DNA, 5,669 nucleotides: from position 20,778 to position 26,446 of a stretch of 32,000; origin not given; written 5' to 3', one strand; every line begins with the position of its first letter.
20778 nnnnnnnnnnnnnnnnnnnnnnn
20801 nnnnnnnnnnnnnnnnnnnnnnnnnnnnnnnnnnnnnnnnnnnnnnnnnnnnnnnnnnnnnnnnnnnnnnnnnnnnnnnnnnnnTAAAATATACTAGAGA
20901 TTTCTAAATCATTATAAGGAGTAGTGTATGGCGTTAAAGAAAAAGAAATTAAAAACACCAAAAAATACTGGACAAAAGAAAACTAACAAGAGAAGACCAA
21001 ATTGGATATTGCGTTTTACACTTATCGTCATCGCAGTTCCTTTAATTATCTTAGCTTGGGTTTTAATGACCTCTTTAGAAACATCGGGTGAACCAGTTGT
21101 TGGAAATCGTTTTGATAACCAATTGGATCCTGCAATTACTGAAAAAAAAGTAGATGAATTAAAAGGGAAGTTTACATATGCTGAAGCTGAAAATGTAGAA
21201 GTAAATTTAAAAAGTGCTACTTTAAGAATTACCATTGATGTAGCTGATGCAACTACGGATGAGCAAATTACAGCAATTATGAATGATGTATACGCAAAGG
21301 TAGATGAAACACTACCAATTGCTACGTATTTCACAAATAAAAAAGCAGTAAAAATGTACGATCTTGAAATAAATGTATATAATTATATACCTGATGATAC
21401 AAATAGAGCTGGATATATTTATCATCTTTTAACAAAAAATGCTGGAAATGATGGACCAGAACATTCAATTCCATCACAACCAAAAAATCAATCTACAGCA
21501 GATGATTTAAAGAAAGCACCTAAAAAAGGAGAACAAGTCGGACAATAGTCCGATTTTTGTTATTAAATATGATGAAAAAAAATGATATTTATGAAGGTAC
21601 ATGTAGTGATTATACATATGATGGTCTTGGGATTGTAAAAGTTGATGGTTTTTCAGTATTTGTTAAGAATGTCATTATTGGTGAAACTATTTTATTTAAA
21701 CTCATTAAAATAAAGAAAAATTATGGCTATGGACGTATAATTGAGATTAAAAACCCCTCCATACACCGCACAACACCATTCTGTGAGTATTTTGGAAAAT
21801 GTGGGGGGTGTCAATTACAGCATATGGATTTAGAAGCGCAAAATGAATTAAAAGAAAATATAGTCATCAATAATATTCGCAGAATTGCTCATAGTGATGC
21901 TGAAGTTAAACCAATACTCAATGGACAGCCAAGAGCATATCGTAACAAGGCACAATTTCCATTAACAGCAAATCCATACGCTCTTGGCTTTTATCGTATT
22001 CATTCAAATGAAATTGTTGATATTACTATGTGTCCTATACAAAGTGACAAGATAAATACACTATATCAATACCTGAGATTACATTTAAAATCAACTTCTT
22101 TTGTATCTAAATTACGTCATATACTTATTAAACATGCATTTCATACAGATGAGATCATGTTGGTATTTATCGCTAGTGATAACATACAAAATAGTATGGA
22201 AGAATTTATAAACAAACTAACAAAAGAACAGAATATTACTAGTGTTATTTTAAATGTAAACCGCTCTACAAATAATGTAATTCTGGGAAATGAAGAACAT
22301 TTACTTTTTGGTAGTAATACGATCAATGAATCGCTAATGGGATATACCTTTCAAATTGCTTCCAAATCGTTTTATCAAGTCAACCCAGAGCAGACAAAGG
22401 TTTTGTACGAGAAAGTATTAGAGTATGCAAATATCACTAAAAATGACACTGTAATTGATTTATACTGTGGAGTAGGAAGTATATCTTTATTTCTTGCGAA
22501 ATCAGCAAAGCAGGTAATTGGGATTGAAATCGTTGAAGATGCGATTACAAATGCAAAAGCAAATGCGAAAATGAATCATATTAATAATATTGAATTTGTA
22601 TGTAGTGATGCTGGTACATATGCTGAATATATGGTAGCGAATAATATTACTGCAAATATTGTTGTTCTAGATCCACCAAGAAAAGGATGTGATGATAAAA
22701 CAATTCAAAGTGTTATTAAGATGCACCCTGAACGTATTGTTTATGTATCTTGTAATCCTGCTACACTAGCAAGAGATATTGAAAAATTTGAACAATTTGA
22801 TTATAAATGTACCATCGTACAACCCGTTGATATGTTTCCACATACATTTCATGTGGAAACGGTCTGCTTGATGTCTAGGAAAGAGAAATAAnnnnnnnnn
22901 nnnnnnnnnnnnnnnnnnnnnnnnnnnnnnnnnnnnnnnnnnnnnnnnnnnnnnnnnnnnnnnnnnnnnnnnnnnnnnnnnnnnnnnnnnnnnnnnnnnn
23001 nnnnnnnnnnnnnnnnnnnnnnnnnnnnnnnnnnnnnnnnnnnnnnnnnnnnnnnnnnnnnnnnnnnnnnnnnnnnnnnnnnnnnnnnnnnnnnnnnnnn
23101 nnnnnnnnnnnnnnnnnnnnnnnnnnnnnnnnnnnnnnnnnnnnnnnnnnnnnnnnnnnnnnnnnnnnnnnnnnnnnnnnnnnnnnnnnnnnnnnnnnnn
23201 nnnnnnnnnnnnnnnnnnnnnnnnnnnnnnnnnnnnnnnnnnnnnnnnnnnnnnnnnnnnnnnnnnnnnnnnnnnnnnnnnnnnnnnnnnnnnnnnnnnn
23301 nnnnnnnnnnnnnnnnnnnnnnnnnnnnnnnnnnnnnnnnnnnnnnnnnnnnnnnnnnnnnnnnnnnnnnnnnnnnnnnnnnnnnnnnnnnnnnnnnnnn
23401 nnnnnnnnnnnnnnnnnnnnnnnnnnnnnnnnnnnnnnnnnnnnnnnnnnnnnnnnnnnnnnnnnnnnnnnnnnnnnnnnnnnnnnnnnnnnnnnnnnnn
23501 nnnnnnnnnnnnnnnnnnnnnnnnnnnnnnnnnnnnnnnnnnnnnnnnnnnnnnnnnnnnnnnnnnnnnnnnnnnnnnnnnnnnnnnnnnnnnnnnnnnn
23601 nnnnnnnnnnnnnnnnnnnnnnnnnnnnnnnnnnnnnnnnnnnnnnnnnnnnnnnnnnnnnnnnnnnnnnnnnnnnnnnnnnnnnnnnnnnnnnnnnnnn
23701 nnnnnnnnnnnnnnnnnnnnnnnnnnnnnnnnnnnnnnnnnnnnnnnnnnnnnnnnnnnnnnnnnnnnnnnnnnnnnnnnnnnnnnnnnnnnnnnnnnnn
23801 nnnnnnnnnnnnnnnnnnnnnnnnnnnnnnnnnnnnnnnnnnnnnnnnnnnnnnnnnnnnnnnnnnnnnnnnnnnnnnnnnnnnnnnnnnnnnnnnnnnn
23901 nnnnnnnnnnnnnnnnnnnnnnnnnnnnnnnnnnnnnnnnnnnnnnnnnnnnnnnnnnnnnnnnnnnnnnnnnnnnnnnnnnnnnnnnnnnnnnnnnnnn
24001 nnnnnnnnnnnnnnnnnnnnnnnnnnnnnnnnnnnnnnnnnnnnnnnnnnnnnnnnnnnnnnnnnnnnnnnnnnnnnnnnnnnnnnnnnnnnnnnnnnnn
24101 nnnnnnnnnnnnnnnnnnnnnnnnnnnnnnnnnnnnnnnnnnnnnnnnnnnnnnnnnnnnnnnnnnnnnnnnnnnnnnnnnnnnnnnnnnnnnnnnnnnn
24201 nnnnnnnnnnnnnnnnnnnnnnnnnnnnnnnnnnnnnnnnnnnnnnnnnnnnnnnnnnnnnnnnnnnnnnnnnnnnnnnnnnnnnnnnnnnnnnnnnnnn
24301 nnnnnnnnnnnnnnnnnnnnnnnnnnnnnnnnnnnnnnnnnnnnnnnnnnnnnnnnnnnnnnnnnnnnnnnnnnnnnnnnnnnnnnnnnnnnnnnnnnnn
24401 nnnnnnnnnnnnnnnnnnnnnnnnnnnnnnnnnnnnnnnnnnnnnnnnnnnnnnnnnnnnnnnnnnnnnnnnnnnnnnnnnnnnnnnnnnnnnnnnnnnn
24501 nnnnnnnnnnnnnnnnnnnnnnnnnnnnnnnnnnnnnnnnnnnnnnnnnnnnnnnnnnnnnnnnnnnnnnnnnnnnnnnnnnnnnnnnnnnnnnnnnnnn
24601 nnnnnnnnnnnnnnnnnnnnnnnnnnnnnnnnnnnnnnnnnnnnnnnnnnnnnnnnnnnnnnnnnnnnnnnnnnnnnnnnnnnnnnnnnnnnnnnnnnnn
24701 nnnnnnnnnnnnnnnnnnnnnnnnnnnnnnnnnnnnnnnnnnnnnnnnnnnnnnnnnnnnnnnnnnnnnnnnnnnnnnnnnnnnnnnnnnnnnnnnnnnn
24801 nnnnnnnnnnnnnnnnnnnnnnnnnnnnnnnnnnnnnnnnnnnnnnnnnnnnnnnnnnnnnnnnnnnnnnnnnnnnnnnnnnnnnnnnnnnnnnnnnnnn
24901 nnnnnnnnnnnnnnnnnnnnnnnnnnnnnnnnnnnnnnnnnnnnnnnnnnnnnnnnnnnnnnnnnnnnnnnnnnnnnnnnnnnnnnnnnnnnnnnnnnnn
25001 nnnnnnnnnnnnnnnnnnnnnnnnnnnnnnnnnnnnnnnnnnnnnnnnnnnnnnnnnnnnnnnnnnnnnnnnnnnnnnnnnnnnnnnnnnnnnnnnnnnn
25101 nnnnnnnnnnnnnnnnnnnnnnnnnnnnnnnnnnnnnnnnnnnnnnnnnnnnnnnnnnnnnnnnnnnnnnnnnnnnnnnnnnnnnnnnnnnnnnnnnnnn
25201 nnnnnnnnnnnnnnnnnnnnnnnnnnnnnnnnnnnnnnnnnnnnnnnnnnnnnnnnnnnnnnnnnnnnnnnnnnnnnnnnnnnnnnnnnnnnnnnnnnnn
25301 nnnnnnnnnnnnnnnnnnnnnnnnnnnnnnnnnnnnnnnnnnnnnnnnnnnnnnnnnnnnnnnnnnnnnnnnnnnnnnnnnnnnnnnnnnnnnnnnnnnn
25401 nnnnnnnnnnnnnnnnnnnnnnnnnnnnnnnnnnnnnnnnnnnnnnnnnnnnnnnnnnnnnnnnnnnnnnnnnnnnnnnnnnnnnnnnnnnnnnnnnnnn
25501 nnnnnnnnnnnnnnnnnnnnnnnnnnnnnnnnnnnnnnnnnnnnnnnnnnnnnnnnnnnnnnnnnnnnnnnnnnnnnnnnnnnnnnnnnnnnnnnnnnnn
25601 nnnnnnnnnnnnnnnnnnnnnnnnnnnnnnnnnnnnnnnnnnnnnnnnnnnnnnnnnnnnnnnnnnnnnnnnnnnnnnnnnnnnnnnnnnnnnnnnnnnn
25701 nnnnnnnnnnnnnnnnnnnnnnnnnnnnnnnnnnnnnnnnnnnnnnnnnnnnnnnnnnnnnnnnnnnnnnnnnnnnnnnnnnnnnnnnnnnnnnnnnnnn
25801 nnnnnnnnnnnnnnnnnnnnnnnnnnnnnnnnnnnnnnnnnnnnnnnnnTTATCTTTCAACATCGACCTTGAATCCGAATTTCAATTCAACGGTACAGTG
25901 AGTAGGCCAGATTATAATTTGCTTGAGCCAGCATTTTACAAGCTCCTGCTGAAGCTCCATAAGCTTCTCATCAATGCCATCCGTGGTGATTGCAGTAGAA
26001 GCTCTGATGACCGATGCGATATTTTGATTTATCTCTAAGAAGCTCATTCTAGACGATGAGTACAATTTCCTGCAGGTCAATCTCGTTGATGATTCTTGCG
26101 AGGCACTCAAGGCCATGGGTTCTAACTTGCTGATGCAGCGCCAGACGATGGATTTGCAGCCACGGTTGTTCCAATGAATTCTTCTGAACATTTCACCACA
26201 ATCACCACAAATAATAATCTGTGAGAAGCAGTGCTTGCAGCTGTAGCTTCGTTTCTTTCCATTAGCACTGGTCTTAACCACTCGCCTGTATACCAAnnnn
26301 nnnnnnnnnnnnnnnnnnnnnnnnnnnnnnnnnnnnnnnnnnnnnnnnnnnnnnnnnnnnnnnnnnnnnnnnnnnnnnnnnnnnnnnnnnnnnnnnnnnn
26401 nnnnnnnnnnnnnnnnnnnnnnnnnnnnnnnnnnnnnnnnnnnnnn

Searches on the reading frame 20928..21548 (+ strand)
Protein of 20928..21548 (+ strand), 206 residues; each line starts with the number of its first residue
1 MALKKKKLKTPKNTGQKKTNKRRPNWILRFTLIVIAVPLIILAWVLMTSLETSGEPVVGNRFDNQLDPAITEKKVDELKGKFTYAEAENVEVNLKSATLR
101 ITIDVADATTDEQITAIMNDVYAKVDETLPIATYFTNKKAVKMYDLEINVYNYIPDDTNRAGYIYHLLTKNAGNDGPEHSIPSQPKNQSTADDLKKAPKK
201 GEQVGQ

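Call 29: search_protein_families(library=pfam, proteins=[window:20928-21548:+], max_evalue=0.001)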
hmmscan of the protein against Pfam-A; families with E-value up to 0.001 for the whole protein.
window:20928-21548:+ (206 aa): 0 families

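Call 59: search_protein_families(library=padloc, proteins=[window:20928-21548:+], max_evalue=0.01)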
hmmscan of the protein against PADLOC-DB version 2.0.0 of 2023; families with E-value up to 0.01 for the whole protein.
window:20928-21548:+ (206 aa): 1 family
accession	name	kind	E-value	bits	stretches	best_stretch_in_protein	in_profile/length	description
PDLC02785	SspE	-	0.0051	13.1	1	104-169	221-285/785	SspE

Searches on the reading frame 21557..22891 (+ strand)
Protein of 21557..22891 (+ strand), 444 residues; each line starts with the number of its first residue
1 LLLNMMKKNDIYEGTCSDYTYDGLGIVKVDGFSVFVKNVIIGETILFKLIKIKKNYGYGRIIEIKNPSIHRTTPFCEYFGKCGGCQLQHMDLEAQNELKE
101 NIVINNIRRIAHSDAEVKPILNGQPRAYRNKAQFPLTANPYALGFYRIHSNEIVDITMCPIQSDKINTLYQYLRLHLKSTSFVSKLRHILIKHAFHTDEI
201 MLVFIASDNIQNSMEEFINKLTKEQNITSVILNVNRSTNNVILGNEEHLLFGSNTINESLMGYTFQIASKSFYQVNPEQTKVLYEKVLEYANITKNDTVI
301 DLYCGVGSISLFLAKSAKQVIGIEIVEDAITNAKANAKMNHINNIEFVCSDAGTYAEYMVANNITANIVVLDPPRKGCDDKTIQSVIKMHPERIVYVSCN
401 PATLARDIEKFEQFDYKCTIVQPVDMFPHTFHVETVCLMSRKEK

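Call 29: search_protein_families(library=pfam, proteins=[window:21557-22891:+], max_evalue=0.001)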
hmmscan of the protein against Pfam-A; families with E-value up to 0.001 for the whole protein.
window:21557-22891:+ (444 aa): 16 families
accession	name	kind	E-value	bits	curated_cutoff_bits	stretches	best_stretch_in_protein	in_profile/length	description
PF05958.17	tRNA_U5-meth_tr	-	6e-29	101.6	23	1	115-441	22-356/357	tRNA (Uracil-5-)-methyltransferase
PF13847.12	Methyltransf_31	-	6.5e-12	45.8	27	1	293-404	1-115/145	Methyltransferase domain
PF03602.21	Cons_hypoth95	-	1.1e-08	35.5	24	1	294-416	40-170/182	Conserved hypothetical protein 95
PF09445.16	Methyltransf_15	-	2.1e-08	34.4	22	1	298-379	3-85/165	RNA cap guanine-N2 methyltransferase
PF05175.20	MTS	-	6.8e-08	32.8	23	1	291-375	30-108/170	Methyltransferase small domain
PF13649.12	Methyltransf_25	-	7.1e-08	33.5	27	1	299-355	1-58/97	Methyltransferase domain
PF02475.24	TRM5-TYW2_MTfase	-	1.3e-07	32.1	28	1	291-369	32-113/164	TRM5/TYW2 methyltransferase domain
PF00398.26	RrnaAD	-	4.7e-07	29.6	24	1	270-358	5-91/263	Ribosomal RNA adenine dimethylase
PF02390.23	Methyltransf_4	-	8.1e-07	29.1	24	1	297-371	3-79/173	Putative methyltransferase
PF06325.19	PrmA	-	1.5e-06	28.4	22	1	293-369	159-235/296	Ribosomal protein L11 methyltransferase (PrmA)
PF08123.19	DOT1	-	3.5e-05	23.9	23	1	278-340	25-89/205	Histone methylation protein DOT1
PF08241.18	Methyltransf_11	-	5.9e-05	24.1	21.2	1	301-353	2-52/95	Methyltransferase domain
PF03848.20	TehB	-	0.00015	21.7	20.4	1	266-349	2-84/193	Tellurite resistance protein TehB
PF01209.24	Ubie_methyltran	-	0.0002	21.2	20.1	1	284-353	36-108/233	ubiE/COQ5 methyltransferase family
PF01135.25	PCMT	-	0.00031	21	20.3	1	284-352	62-133/210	Protein-L-isoaspartate(D-aspartate) O-methyltransferase (PCMT)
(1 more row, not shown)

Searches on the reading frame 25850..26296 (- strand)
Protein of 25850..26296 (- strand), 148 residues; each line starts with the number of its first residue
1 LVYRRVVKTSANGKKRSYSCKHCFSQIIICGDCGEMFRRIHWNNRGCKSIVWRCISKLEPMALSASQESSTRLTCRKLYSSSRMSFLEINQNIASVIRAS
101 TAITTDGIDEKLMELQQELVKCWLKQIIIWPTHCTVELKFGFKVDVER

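Call 4: search_protein_families(library=pfam, proteins=[window:25850-26296:-], max_evalue=0.01)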
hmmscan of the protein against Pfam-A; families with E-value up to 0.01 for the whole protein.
window:25850-26296:- (148 aa): 1 family
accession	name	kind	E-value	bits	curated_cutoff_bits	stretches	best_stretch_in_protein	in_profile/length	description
PF13408.12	Zn_ribbon_recom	-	2.1e-06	28.4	25.3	1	24-59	2-34/58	Recombinase zinc beta ribbon domain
